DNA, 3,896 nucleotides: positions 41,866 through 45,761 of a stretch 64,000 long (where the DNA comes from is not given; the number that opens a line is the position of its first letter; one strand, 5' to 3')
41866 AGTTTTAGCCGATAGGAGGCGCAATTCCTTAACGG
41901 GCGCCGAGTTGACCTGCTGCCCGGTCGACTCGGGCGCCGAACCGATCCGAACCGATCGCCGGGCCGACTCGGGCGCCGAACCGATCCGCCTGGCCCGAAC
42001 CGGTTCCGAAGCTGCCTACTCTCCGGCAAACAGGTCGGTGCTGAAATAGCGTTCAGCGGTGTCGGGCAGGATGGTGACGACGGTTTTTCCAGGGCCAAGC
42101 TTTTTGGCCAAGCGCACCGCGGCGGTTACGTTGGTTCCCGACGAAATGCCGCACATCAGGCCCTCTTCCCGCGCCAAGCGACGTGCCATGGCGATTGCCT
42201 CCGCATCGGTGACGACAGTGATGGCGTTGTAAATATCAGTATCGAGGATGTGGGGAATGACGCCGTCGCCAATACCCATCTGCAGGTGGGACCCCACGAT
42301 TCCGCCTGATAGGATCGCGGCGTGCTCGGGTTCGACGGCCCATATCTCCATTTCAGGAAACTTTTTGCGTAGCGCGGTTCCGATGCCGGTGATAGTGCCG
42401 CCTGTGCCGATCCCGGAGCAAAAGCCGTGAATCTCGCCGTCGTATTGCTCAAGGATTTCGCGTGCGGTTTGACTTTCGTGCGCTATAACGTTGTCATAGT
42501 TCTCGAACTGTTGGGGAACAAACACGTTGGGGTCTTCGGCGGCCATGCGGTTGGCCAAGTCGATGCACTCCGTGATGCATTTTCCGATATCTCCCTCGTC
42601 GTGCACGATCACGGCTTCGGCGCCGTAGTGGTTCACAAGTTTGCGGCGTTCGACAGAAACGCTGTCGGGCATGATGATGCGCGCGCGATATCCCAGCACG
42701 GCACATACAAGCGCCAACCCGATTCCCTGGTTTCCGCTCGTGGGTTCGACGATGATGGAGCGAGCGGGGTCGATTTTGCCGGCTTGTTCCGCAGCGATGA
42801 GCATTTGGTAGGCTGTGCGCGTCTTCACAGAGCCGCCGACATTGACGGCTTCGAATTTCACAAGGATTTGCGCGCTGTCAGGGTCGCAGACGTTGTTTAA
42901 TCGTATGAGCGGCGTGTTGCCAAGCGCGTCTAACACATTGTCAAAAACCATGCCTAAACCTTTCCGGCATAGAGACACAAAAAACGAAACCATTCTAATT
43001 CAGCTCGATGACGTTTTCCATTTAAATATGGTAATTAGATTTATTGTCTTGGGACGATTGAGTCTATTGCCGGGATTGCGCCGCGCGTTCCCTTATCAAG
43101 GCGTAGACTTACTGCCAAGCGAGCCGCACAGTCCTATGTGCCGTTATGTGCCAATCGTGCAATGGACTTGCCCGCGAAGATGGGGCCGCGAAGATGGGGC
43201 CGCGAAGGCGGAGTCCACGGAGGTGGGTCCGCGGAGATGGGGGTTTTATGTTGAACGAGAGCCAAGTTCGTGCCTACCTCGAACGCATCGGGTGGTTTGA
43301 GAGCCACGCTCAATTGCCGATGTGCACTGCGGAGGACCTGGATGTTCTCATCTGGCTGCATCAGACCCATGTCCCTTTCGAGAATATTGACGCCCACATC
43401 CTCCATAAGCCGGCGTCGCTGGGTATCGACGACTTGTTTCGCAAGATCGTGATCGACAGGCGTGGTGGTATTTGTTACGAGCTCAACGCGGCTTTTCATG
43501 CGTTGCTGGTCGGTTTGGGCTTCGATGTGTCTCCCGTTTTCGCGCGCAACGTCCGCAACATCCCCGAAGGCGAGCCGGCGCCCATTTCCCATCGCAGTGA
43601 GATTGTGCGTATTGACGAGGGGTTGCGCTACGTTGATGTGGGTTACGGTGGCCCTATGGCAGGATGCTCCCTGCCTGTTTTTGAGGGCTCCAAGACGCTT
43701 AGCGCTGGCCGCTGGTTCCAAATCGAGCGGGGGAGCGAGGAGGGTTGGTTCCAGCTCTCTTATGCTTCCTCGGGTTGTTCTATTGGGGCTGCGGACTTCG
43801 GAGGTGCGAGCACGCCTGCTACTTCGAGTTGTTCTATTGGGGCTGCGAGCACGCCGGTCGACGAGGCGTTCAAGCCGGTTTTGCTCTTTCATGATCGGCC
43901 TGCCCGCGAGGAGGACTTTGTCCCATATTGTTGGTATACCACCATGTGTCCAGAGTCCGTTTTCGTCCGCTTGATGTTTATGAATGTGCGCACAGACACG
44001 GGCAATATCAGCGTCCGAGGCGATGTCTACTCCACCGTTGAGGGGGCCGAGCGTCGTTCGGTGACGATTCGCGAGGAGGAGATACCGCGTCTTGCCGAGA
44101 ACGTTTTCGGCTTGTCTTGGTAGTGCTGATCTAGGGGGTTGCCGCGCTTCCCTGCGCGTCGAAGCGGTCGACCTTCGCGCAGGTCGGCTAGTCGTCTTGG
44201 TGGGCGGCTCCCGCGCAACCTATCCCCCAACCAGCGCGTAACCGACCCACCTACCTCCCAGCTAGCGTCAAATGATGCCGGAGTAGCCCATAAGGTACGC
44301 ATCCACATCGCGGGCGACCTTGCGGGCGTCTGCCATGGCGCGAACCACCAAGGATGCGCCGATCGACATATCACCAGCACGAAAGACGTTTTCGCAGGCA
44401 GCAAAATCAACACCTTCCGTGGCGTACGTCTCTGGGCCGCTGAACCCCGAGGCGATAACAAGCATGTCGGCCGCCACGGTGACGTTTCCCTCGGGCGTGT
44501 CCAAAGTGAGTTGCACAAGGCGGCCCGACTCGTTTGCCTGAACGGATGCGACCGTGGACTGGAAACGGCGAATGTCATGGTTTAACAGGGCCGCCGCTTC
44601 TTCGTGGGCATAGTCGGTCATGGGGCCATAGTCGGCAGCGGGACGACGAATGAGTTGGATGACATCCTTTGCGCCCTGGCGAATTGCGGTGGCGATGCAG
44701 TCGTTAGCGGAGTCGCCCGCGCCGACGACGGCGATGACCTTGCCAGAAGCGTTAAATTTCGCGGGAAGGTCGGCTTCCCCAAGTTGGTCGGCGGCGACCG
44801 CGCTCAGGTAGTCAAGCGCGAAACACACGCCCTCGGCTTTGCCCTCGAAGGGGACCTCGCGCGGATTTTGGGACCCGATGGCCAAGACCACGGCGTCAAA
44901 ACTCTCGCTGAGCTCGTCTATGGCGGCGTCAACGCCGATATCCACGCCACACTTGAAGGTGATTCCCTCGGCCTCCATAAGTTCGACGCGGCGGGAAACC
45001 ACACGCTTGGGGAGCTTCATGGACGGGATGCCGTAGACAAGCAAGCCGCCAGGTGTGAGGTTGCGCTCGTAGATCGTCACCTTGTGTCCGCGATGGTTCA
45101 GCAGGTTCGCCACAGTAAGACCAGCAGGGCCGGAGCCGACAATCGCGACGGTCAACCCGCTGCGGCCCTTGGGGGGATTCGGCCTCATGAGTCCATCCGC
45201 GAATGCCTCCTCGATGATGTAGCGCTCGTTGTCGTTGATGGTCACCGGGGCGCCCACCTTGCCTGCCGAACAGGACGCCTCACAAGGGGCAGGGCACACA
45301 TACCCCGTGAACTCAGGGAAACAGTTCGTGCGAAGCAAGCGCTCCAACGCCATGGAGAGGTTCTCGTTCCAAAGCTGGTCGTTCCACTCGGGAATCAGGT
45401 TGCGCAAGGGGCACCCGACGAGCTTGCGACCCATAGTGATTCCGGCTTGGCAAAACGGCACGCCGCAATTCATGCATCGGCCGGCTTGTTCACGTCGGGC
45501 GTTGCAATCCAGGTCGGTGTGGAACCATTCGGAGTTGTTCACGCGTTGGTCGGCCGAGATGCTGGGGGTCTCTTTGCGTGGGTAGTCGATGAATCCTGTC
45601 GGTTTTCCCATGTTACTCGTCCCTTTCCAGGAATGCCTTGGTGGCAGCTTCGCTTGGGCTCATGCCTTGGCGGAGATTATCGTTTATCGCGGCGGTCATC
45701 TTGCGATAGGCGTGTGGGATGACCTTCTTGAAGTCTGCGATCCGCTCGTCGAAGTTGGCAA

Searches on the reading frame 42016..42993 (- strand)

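Call 9: search_protein_families(library=pfam, proteins=[window:42016-42993:-], max_evalue=0.01)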
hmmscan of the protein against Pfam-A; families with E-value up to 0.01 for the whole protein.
window:42016-42993:- (325 aa): 1 family
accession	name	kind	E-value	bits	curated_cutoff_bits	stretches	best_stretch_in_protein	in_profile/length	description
PF00291.31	PALP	-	3.6e-69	233.8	35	1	21-311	2-295/295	Pyridoxal-phosphate dependent enzyme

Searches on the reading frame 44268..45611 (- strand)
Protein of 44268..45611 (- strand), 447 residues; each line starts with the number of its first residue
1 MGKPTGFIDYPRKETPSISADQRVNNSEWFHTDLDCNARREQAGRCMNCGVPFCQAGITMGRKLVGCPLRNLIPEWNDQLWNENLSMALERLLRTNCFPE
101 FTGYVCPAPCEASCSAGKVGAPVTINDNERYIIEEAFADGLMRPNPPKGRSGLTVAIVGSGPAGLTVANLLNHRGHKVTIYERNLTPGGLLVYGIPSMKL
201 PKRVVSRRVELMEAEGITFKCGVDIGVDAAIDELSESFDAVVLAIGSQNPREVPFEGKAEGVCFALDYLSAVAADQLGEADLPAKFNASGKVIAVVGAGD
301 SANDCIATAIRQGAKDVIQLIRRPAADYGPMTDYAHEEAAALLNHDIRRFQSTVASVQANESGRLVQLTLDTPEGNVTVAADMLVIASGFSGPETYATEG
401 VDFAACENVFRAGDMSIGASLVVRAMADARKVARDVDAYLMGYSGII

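Call 9: search_protein_families(library=pfam, proteins=[window:44268-45611:-], max_evalue=0.01)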
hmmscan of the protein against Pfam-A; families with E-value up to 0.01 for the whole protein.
window:44268-45611:- (447 aa): 19 families
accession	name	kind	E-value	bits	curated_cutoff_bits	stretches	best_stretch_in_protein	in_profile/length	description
PF07992.20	Pyr_redox_2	-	2.6e-20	73.5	26.1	1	154-395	2-242/291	Pyridine nucleotide-disulphide oxidoreductase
PF14691.11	Fer4_20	-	7.9e-17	61.5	25.8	1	31-138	9-110/113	Dihydroprymidine dehydrogenase domain II, 4Fe-4S cluster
PF13450.12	NAD_binding_8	-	3.6e-08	34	21.9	1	157-190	1-34/68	NAD(P)-binding Rossmann-like domain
PF00070.33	Pyr_redox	-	4.1e-07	30.8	22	1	155-184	2-31/82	Pyridine nucleotide-disulphide oxidoreductase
PF01494.25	FAD_binding_3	-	1.5e-06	28.1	22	1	154-184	3-33/349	FAD binding domain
PF01946.23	Thi4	-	5.2e-06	26.3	26.2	1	155-205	20-69/235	Thi4 family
PF13738.12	Pyr_redox_3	-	1e-05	25.4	30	0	287-393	161-270/305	Pyridine nucleotide-disulphide oxidoreductase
PF01266.30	DAO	-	1.4e-05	25.3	27.9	1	155-188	2-35/353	FAD dependent oxidoreductase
PF03486.20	HI0933_like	-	4.4e-05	23.5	50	1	154-188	2-36/244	HI0933-like protein Rossmann domain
PF13454.12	NAD_binding_9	-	0.00028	21.3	21.8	0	156-193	1-41/155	FAD-NAD(P)-binding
PF13434.12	Lys_Orn_oxgnase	-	0.00049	19.8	21.3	0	241-324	151-222/339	L-lysine 6-monooxygenase/L-ornithine 5-monooxygenase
PF01593.30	Amino_oxidase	-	0.0006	19.6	19.8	1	163-190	2-29/443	Flavin containing amine oxidoreductase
PF01210.29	NAD_Gly3P_dh_N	-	0.001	19.5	23.1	1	155-253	2-85/158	NAD-dependent glycerol-3-phosphate dehydrogenase N-terminus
PF05834.18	Lycopene_cycl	-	0.0011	18.6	23.4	0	155-181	2-30/380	Lycopene cyclase protein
PF04820.20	Trp_halogenase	-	0.0021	17.5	21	0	345-393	171-216/458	Tryptophan halogenase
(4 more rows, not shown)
